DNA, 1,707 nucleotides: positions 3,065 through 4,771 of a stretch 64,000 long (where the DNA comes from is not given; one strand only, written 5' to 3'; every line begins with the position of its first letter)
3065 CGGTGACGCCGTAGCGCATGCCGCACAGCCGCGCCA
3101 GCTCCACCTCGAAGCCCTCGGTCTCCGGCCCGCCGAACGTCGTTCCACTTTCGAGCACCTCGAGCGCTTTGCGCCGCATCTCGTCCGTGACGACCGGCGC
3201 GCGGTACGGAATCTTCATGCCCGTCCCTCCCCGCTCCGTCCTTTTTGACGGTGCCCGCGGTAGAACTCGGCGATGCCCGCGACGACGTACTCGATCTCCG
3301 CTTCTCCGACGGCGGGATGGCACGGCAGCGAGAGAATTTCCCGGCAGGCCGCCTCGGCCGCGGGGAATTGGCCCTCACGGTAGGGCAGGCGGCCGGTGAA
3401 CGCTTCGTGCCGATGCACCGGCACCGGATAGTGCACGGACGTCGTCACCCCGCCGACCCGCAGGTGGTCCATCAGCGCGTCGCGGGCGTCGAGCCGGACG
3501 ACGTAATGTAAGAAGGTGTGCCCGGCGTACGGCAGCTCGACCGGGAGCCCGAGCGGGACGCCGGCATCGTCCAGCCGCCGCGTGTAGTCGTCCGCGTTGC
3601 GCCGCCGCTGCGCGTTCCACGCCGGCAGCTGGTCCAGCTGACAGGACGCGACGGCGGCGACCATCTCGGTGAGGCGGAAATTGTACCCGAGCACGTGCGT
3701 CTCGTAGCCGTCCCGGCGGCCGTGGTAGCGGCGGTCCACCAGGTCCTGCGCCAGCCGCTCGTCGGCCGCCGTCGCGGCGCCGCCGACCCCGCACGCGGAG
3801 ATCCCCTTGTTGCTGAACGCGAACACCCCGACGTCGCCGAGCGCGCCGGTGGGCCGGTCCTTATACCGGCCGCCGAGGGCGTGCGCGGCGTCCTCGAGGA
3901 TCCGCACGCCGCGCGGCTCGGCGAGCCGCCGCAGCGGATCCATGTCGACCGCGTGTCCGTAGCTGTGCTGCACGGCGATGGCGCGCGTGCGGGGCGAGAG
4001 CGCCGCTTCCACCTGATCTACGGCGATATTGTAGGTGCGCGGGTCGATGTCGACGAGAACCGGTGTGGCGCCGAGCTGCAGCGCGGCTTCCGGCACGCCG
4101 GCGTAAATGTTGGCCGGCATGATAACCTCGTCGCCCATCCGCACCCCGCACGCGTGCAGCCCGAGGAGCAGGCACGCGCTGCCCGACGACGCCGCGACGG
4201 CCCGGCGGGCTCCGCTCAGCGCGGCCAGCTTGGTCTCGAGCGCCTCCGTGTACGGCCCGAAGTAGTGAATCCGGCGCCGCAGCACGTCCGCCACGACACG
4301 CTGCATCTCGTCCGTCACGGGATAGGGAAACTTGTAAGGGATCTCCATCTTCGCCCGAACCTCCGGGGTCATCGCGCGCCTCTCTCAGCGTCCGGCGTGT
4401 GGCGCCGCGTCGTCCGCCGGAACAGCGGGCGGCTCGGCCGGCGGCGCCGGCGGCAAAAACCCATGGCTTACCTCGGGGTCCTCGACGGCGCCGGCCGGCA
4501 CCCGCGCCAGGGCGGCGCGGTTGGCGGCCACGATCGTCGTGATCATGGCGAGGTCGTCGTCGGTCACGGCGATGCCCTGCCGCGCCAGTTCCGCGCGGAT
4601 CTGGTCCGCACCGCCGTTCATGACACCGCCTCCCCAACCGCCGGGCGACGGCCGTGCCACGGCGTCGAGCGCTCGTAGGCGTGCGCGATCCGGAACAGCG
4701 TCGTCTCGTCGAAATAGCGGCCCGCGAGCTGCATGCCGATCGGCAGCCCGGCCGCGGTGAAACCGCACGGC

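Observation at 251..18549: Accessory island with five DegT-family aminotransferases, an AtzE/AtzG-like amidase pair, an LmbE deacetylase, HyuAB, a cyclic amidohydrolase and an ATPase-less ABC importer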

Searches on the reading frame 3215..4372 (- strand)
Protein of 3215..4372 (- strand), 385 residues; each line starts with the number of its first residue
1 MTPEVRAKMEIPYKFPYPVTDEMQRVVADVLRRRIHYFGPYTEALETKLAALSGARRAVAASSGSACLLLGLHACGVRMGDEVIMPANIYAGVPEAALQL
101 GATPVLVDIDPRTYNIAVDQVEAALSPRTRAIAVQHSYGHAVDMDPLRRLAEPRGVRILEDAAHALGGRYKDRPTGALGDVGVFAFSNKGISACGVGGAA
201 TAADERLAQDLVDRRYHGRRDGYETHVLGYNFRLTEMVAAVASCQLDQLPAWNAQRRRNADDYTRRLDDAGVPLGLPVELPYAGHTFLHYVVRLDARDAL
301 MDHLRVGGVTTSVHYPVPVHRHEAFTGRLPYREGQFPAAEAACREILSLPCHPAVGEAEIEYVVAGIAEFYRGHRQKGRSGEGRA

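Call 5: search_protein_families(library=pfam, proteins=[window:3215-4372:-])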
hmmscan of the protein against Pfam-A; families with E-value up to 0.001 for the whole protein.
window:3215-4372:- (385 aa): 2 families
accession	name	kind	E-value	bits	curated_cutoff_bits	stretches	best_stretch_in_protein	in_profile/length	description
PF01041.23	DegT_DnrJ_EryC1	-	7.7e-94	315.3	19.8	1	21-367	5-359/360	DegT/DnrJ/EryC1/StrS aminotransferase family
PF01053.26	Cys_Met_Meta_PP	-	3.9e-07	29.4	27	1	40-133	52-142/381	Cys/Met metabolism PLP-dependent enzyme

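Call 7: search_protein_families(library=ncbifam, proteins=[window:3215-4372:-], max_evalue=0.00001)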
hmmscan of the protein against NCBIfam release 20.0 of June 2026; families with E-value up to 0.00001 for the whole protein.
window:3215-4372:- (385 aa): 17 families
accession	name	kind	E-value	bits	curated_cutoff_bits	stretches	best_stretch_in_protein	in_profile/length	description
TIGR03588.1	PseC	equivalog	1.3e-65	221.8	423.5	1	20-369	10-378/380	UDP-4-amino-4,6-dideoxy-N-acetyl-beta-L-altrosamine transaminase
NF008658.2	PRK11658.1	equivalog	8.1e-58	195.9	631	1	20-369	13-375/379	UDP-4-amino-4-deoxy-L-arabinose aminotransferase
NF008687.0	PRK11706.1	equivalog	9e-50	169.5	375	1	11-371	2-374/375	dTDP-4-amino-4,6-dideoxygalactose transaminase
TIGR04427.1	PLP_DesI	equivalog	1.5e-49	169.2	650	1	38-364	50-376/390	dTDP-4-dehydro-6-deoxyglucose aminotransferase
TIGR04181.1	NHT_00031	hypoth_equivalog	7.4e-48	163.2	420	1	33-351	23-358/359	LegC family aminotransferase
NF011936.0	PRK15407.1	equivalog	2.9e-45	154.8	423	2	20-219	46-252/440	lipopolysaccharide biosynthesis protein RfbH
TIGR02379.1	ECA_wecE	subfamily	9.6e-40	136.5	434.85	1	11-371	2-375/376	dTDP-4-amino-4,6-dideoxy-D-glucose transaminase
NF005871.0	PRK07811.1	equivalog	1.2e-07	30.6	513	1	40-211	61-231/389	cystathionine gamma-synthase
NF005817.0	PRK07683.1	equivalog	2.2e-07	30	575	1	78-135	111-168/387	aminotransferase A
TIGR01328.1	met_gam_lyase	equivalog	5.1e-07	28.9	549.7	1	40-165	59-184/391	methionine gamma-lyase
NF006569.0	PRK09082.1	subfamily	6.2e-07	28.8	420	1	56-137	91-172/386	methionine aminotransferase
NF004770.0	PRK06108.1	subfamily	1e-06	27.9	422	1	53-135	94-177/396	pyridoxal phosphate-dependent aminotransferase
NF004650.0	PRK05994.1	equivalog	1.5e-06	27.3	667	1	39-180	62-201/427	O-acetylhomoserine aminocarboxypropyltransferase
NF006488.0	PRK08912.1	equivalog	1.9e-06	27.1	498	1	59-135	90-166/387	aminotransferase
TIGR01326.1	OAH_OAS_sulfhy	subfamily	2.2e-06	26.6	495.1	1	39-163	56-180/418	O-acetylhomoserine aminocarboxypropyltransferase/cysteine synthase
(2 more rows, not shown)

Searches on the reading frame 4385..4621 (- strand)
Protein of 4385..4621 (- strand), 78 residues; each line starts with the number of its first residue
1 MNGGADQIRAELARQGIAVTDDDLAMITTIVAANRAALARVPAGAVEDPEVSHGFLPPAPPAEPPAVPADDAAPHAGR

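Call 5: search_protein_families(library=pfam, proteins=[window:4385-4621:-])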
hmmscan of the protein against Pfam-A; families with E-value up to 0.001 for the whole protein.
window:4385-4621:- (78 aa): 0 families

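Call 7: search_protein_families(library=ncbifam, proteins=[window:4385-4621:-], max_evalue=0.00001)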
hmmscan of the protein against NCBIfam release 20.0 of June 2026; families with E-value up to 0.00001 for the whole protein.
window:4385-4621:- (78 aa): 0 families

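Call 10: search_protein_families(library=pfam, proteins=[window:4385-4621:-], max_evalue=10)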
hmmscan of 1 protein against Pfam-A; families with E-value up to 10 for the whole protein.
window:4385-4621:- (78 aa): 1 family
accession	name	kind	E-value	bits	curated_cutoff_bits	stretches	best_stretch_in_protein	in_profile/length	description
PF23493.1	CysS_C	-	0.054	14.1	23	1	5-23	27-45/51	Cysteinyl-tRNA ligase anticodon binding domain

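Call 37: search_protein_representatives(protein=window:4385-4621:-)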
Query: 78 residues. Proteins with E-value up to 0.001 (for the whole library): 12; up to 1e-10: 3; up to 1e-30: 0. The best 12 are listed.
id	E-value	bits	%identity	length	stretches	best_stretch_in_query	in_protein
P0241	2.0e-28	114.0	80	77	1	5-78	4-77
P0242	3.9e-13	65.6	61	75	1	3-66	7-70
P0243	3.5e-11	59.3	59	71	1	1-58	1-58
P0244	3.1e-10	56.3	64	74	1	5-78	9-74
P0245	4.6e-10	55.8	62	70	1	4-64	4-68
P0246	9.8e-10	54.8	55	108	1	4-59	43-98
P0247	5.0e-09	52.5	50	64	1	6-63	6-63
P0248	8.8e-09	51.7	49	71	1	4-69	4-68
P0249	3.6e-06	43.4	45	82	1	7-66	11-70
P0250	9.9e-05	38.9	36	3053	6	10-46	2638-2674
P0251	3.0e-04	37.3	46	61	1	8-59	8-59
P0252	5.8e-04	36.5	41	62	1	6-59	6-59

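Call 39: search_solved_structures(query=A2, max_evalue=10, show_alignments=3)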
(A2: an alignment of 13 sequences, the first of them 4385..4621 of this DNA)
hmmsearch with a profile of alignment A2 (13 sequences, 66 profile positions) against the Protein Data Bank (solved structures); distinct sequences matched with E-value up to 10: 1.
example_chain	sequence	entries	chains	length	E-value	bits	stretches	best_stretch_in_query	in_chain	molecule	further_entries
2c7j_A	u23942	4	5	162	1.3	12.2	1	14-46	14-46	Phycoerythrocyanin alpha chain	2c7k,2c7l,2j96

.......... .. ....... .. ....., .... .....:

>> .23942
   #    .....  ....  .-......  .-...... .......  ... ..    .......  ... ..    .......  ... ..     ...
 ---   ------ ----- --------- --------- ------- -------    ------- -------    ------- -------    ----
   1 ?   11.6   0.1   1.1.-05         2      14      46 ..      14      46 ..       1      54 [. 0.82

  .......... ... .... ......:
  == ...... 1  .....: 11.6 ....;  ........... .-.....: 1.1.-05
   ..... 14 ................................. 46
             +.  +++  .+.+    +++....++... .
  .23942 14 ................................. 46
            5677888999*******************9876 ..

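Call 40: search_protein_families(library=pfam, alignment_id=A2, max_evalue=1)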
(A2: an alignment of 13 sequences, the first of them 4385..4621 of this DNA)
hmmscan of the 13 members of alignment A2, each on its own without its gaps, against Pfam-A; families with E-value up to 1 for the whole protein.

A. member 1, window:4385-4621:- (78 aa): 1 family
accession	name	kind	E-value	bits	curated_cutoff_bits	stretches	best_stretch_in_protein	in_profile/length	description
PF23493.1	CysS_C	-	0.054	14.1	23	1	5-23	27-45/51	Cysteinyl-tRNA ligase anticodon binding domain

B. families by the number of members that match (of 13 scanned): 5 families
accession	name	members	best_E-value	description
PF23493.1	CysS_C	2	0.0015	Cysteinyl-tRNA ligase anticodon binding domain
PF14162.11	YozD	1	0.012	YozD-like protein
PF22688.2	Hda_lid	1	0.056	Hda, lid domain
PF13997.11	YqjK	1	0.071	YqjK-like protein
PF01479.30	S4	1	0.16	S4 domain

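Call 53: predict_structure(alignment_id=A3)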
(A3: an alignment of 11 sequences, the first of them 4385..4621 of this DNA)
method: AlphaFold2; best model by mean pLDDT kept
length: 78 residues; sequences in the alignment: 11
mean_pLDDT: 78.5   pTM: 0.47
mean pLDDT of the five models: 78.5, 78.4, 78.1, 77.9, 76.1
residues with pLDDT >= 90: 33; 70-90: 19; 50-70: 22; < 50: 4
segments of 3 or more residues with pLDDT < 50: none
pLDDT, mean of each block of 10 residues (from residue 1): 83 96 95 92 70 72 65 49
secondary structure, 60 per line:
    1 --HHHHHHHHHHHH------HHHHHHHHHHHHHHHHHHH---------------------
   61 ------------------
elements in order: H3-14 H21-39

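Call 57: fold_search(model_id=the predicted structure, library=pdb)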
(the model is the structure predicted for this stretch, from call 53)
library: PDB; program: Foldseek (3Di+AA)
matches with E <= 10: 33; with E <= 0.001: 0
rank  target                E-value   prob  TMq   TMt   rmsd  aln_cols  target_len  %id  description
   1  3zvk_C                2.6e+00  0.63  0.39  0.24   1.3        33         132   24  Crystal structure of VapBC2 from Rickettsia felis bound to a DNA fragment from their promoter (released 2011-12-14)
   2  3zvk_B                2.8e+00  0.63  0.39  0.24   1.2        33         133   24  Crystal structure of VapBC2 from Rickettsia felis bound to a DNA fragment from their promoter (released 2011-12-14)
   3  6bs3_A                3.4e+00  0.54  0.42  0.10   1.0        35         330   28  Crystal structure of ADP-bound bacterial Get3-like A and B in Mycobacterium tuberculosis (released 2019-05-15)
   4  2m8t_MODEL_1_A        4.0e+00  0.16  0.32  0.23   6.0        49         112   20  Solution NMR structure of the V209M variant of the human prion protein (residues 90-231) (released 2013-09-11)
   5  5j1s_A                4.6e+00  0.33  0.33  0.10   1.2        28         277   18  TorsinA-LULL1 complex, H. sapiens, bound to VHH-BS2 (released 2016-08-17)
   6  5ed0_A                4.6e+00  0.30  0.28  0.17   1.0        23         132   52  Structure of the Shigella flexneri VapC mutant D7N (released 2016-02-17)
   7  9a62_B                4.9e+00  0.16  0.36  0.31   3.3        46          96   17  Integrative model of GATA-GATC by crosslinking MS and deep learning (released 2024-09-18)
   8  4ov9                  5.2e+00  0.47  0.35  0.07   0.7        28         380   21  Structure of isopropylmalate synthase binding with alpha-isopropylmalate (released 2014-08-20)
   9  7da1_B                5.6e+00  0.25  0.42  0.35   1.8        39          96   15  Crystal structure of the chicken MHF complex (released 2021-03-17)
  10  1ye5_B                6.0e+00  0.30  0.36  0.20   1.4        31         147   32  Crystal structure of hypothetical protein of unknown function from pyrococcus horikoshii OT3 (released 2005-05-17)
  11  1y82_B                6.0e+00  0.25  0.35  0.20   1.4        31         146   29  Conserved hypothetical protein Pfu-367848-001 from Pyrococcus furiosus (released 2005-01-25)
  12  5ecw_B                6.0e+00  0.23  0.28  0.18   1.1        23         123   52  Structure of the Shigella flexneri VapC mutant D7A (released 2016-02-17)
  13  6ifc_A                6.0e+00  0.18  0.35  0.22   8.4        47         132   30  Crystal structure of VapBC from Salmonella typhimurium (released 2020-01-29)
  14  3zvk_A                7.0e+00  0.25  0.38  0.23   1.4        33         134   24  Crystal structure of VapBC2 from Rickettsia felis bound to a DNA fragment from their promoter (released 2011-12-14)
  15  1e1g_MODEL_1_A        7.0e+00  0.09  0.28  0.22   5.2        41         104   20  Human prion protein variant M166V (released 2000-07-20)
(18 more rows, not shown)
